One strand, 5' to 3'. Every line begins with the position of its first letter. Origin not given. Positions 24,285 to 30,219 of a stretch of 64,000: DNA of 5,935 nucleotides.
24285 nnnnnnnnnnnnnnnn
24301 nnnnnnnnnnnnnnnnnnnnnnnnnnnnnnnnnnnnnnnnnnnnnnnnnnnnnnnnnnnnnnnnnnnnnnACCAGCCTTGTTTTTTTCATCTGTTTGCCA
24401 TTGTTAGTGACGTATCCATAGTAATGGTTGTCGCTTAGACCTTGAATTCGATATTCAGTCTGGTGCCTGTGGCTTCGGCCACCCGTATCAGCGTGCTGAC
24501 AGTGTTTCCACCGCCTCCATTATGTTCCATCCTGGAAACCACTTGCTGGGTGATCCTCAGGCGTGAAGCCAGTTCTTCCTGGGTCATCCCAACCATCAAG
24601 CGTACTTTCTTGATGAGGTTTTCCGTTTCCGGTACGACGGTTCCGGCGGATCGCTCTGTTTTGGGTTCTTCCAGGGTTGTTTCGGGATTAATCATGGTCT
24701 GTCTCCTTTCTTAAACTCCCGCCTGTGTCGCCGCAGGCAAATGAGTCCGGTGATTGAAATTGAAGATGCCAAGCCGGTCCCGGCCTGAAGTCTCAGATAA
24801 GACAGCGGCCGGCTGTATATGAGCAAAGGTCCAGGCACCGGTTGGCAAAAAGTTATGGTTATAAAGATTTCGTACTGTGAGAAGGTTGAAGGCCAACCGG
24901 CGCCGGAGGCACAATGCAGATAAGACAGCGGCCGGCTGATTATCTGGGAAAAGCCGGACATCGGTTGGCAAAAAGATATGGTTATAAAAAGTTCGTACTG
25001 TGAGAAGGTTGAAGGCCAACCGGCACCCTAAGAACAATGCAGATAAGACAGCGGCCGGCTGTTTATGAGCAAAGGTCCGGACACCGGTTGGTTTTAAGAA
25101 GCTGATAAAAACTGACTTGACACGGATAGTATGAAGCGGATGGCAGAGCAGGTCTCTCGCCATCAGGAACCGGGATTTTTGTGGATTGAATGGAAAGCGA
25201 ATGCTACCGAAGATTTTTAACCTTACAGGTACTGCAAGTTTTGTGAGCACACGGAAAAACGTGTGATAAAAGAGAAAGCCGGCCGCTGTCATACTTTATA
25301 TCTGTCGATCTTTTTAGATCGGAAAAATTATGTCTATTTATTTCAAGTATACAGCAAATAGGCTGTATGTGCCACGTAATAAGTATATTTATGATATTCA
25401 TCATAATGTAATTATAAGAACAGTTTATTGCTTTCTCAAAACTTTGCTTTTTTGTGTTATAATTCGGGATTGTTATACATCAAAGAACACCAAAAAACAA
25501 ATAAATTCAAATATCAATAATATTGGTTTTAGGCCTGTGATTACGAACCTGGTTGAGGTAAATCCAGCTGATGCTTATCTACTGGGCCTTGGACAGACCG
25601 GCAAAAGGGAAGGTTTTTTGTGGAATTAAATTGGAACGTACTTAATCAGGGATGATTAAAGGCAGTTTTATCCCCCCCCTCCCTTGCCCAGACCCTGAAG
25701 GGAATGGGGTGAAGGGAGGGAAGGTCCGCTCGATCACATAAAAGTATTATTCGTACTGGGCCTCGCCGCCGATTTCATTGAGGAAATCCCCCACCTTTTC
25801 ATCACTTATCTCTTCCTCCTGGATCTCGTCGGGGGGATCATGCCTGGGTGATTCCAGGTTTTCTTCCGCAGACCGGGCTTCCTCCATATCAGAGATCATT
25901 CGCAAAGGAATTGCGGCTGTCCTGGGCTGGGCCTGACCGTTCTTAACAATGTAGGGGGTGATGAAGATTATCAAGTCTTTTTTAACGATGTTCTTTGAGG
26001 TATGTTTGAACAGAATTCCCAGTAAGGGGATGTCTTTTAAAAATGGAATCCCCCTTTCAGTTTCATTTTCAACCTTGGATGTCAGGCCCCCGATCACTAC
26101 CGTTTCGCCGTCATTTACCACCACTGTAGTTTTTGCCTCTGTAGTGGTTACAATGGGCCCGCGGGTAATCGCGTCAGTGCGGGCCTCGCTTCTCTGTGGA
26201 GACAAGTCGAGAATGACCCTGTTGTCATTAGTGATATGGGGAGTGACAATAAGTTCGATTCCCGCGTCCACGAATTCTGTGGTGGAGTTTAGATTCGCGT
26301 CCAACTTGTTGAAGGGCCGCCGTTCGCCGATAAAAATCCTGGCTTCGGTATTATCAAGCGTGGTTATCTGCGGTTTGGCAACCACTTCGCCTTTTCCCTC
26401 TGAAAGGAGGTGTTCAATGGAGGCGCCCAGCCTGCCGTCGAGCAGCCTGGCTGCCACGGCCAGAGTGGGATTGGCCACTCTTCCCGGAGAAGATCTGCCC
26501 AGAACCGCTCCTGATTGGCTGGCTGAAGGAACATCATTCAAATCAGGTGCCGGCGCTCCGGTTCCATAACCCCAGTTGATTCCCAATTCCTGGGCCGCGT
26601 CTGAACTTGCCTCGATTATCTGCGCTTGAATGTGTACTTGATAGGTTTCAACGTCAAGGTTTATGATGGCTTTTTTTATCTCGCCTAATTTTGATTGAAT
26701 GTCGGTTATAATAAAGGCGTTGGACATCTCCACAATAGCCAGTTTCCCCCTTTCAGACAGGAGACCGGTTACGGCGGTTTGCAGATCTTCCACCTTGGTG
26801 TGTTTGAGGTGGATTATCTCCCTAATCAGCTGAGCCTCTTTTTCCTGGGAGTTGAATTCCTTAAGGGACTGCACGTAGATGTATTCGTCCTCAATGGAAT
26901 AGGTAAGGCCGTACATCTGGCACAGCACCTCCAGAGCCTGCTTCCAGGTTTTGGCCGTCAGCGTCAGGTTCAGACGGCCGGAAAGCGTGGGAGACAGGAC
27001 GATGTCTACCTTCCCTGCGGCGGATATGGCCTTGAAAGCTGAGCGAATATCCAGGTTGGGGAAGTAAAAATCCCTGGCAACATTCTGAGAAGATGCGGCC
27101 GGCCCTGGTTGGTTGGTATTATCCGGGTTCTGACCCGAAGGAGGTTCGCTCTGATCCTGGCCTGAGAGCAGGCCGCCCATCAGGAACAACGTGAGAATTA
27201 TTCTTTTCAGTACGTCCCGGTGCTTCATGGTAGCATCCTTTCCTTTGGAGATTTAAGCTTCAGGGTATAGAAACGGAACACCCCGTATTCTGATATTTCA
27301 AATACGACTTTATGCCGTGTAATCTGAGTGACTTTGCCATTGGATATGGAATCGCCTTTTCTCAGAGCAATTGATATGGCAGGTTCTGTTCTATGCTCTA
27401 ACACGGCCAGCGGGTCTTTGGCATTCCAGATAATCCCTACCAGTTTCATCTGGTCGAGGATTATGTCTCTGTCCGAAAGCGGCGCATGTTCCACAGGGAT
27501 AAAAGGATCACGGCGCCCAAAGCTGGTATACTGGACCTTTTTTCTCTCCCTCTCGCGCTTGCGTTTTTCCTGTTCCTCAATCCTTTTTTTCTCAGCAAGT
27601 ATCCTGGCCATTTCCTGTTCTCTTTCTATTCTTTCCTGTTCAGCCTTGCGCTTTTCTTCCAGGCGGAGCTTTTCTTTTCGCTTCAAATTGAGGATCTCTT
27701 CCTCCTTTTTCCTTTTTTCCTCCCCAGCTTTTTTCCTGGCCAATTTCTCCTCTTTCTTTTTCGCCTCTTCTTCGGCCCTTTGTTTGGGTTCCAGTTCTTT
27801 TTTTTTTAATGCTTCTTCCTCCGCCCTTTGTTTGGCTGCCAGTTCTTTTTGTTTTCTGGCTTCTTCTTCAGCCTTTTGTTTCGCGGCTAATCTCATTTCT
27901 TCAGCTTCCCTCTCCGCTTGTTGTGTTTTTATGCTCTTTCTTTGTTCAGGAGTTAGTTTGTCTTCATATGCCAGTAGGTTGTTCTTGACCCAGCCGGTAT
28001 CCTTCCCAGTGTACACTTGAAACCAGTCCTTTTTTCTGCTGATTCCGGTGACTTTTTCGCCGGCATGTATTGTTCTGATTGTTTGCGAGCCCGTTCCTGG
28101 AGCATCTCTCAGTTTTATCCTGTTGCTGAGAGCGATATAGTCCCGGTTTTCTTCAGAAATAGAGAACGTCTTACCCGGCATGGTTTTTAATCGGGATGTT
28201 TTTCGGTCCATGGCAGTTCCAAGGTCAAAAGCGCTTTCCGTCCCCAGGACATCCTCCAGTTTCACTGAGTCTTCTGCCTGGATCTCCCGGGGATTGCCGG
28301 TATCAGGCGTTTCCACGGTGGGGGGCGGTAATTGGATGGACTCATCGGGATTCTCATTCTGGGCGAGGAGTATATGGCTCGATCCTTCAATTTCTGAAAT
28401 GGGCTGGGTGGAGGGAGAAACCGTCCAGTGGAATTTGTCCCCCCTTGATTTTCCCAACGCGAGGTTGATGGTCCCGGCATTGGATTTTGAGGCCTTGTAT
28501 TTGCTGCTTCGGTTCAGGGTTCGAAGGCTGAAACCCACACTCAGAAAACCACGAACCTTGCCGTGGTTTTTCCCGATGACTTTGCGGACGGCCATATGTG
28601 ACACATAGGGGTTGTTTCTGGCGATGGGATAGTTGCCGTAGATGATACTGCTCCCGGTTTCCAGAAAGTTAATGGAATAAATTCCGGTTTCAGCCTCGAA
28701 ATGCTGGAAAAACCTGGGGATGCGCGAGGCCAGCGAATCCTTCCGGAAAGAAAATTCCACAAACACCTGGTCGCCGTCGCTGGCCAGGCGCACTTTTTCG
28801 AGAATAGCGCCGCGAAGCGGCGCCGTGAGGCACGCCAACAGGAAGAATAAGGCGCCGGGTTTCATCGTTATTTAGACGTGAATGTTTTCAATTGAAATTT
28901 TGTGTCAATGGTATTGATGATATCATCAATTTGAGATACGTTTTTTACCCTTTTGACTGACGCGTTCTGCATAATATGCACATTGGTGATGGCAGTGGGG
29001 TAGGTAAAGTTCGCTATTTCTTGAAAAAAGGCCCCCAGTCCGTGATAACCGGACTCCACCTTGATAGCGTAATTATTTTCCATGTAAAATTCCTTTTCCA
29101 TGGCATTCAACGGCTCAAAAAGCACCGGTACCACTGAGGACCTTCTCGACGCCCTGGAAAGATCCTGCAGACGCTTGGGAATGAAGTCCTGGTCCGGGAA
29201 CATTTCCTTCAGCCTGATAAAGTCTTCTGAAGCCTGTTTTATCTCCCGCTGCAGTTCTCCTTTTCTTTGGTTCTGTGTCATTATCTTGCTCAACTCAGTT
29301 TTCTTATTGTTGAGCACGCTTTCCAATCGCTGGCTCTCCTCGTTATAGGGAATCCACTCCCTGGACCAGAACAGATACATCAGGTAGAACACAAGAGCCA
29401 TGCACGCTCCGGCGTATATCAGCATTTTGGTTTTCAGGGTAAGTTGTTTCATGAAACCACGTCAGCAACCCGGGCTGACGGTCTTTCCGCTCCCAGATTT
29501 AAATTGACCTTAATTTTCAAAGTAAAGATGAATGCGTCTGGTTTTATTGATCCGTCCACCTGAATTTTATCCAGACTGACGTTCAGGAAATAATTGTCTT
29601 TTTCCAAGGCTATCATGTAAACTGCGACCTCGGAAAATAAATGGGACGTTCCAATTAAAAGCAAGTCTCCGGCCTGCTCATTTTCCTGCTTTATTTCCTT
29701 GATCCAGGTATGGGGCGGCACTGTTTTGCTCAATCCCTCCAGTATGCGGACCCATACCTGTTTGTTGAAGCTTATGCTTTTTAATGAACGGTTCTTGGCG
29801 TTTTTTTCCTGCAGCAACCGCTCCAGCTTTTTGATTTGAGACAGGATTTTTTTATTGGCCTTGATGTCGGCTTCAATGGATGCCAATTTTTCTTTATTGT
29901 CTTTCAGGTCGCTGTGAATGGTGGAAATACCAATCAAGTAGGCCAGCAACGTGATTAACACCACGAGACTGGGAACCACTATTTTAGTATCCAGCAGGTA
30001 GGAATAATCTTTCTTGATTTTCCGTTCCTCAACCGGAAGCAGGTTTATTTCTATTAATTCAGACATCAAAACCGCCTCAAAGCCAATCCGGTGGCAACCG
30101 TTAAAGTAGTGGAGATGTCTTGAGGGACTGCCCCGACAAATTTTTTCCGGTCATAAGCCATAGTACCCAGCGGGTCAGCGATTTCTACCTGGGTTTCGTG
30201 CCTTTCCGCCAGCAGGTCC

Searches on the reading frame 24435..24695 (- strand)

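Call 81: search_protein_families(library=pfam, proteins=[window:24435-24695:-], max_evalue=1)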
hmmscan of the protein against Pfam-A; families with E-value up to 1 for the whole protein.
window:24435-24695:- (86 aa): 13 families
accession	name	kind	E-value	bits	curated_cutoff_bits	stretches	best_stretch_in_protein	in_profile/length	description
PF01381.28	HTH_3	-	6.2e-10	39.4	23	1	28-80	1-52/55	Helix-turn-helix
PF13560.12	HTH_31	-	0.00057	20.6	27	1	32-78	10-56/64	Helix-turn-helix domain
PF13413.12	HTH_25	-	0.0012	19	24.6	1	29-59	3-33/62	Helix-turn-helix domain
PF13744.12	HTH_37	-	0.0018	18.5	27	1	28-83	23-78/80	Helix-turn-helix domain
PF13545.12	HTH_Crp_2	-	0.0022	18.4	27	1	32-56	18-42/70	Crp-like helix-turn-helix domain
PF12802.13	MarR_2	-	0.0026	18.3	27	1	36-56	19-40/61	MarR family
PF04545.22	Sigma70_r4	-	0.0026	17.7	24.1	1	34-59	18-43/50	Sigma-70, region 4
PF12844.13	HTH_19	-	0.0029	17.9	30.2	1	27-74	3-49/64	Helix-turn-helix domain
PF18488.6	WYL_3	-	0.0077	17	25.3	1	36-62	15-40/63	WYL domain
PF13443.12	HTH_26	-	0.0091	16.7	22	1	36-79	10-53/63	Cro/C1-type HTH DNA-binding domain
PF01047.28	MarR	-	0.13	12.6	24.6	1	36-56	17-37/59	MarR family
PF21230.3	Nakanori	-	0.14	12.5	27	1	61-82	25-46/160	Nakanori-like protein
PF22495.2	HTH_92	-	0.18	11.5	27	1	30-71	2-43/45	RsaL-like HTH domain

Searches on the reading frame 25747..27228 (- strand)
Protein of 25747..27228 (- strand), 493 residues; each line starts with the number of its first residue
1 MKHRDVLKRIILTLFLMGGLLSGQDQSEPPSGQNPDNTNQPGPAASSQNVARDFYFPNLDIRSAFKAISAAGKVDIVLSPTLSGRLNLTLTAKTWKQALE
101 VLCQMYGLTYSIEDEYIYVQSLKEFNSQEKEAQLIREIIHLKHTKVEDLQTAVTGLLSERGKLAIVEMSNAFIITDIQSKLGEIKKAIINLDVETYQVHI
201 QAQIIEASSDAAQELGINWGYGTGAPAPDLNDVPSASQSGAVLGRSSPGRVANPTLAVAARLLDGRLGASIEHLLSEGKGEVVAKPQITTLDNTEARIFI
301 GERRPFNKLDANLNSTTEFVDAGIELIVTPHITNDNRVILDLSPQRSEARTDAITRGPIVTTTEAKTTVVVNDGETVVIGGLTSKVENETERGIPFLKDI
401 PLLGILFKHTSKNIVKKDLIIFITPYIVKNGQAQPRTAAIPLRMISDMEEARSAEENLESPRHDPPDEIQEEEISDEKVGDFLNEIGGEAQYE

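Call 5: search_protein_families(library=pfam, proteins=[window:25747-27228:-], max_evalue=0.001)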
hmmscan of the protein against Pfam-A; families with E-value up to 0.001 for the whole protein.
window:25747-27228:- (493 aa): 3 families
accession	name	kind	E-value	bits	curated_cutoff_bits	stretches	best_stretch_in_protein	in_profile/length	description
PF00263.26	Secretin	-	2.4e-46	157.9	27.5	1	276-429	4-169/169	Bacterial type II and III secretion system protein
PF03958.22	Secretin_N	-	1.4e-06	28.9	28.2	1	137-193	2-65/69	Bacterial type II/III secretion system short domain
PF07660.19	STN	-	0.00039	20.6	28.4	1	75-118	2-47/52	Secretin and TonB N terminus short domain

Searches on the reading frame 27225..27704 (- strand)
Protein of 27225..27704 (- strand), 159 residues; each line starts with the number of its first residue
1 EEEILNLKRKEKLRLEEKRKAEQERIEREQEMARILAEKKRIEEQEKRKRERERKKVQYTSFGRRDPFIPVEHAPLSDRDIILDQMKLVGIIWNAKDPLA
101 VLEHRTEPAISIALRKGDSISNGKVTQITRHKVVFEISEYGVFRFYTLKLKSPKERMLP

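Call 81: search_protein_families(library=pfam, proteins=[window:27225-27704:-], max_evalue=1)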
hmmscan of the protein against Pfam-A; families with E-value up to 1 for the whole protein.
window:27225-27704:- (159 aa): 2 families
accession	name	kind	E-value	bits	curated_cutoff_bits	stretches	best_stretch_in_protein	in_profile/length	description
PF04351.19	PilP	-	0.00087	19.7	25.6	1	83-135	74-126/146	Pilus assembly protein, PilP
PF05238.18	CENP-N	-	0.0071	16.1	25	1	12-115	286-370/410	Kinetochore protein CHL4 like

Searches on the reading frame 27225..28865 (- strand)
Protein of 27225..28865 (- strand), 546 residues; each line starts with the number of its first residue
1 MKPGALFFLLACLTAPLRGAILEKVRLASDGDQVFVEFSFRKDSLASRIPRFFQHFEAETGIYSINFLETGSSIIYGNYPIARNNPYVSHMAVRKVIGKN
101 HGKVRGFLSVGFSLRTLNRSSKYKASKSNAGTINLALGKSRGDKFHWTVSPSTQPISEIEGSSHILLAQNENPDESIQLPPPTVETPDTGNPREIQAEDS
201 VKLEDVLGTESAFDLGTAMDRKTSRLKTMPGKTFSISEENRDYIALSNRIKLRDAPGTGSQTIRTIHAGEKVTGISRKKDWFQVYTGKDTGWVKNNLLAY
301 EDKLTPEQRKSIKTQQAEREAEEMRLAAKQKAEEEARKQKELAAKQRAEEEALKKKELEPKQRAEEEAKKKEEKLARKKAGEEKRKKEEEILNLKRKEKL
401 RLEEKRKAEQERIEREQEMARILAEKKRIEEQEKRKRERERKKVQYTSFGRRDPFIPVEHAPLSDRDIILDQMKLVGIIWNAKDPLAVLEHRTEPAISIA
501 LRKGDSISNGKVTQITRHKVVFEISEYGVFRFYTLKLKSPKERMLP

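Call 5: search_protein_families(library=pfam, proteins=[window:27225-28865:-], max_evalue=0.001)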
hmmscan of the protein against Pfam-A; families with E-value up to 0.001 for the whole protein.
window:27225-28865:- (546 aa): 2 families
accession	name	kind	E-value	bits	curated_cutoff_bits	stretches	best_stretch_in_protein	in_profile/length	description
PF08239.17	SH3_3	-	6.6e-10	39.5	27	1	250-298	3-53/54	Bacterial SH3 domain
PF06347.19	SH3_4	-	0.0003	21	24.1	1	248-298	3-54/56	Bacterial SH3 domain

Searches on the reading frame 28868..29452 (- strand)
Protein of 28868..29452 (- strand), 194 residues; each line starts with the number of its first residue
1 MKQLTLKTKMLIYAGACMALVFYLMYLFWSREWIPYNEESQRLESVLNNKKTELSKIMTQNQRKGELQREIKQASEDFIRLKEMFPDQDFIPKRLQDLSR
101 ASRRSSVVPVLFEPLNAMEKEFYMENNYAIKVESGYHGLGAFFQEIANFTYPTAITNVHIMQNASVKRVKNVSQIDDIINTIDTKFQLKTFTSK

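Call 5: search_protein_families(library=pfam, proteins=[window:28868-29452:-], max_evalue=0.001)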
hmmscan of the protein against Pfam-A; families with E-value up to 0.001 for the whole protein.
window:28868-29452:- (194 aa): 1 family
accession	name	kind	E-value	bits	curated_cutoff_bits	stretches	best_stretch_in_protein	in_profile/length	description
PF04350.18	PilO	-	4.1e-14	53.4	22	1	49-166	10-127/145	Pilus assembly protein, PilO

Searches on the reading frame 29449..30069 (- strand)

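Call 5: search_protein_families(library=pfam, proteins=[window:29449-30069:-], max_evalue=0.001)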
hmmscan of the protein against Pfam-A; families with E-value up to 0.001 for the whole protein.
window:29449-30069:- (206 aa): 1 family
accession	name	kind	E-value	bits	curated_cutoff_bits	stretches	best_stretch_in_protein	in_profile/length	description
PF05137.18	PilN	-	5e-10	39.7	22.8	1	109-187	2-77/78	Fimbrial assembly protein (PilN)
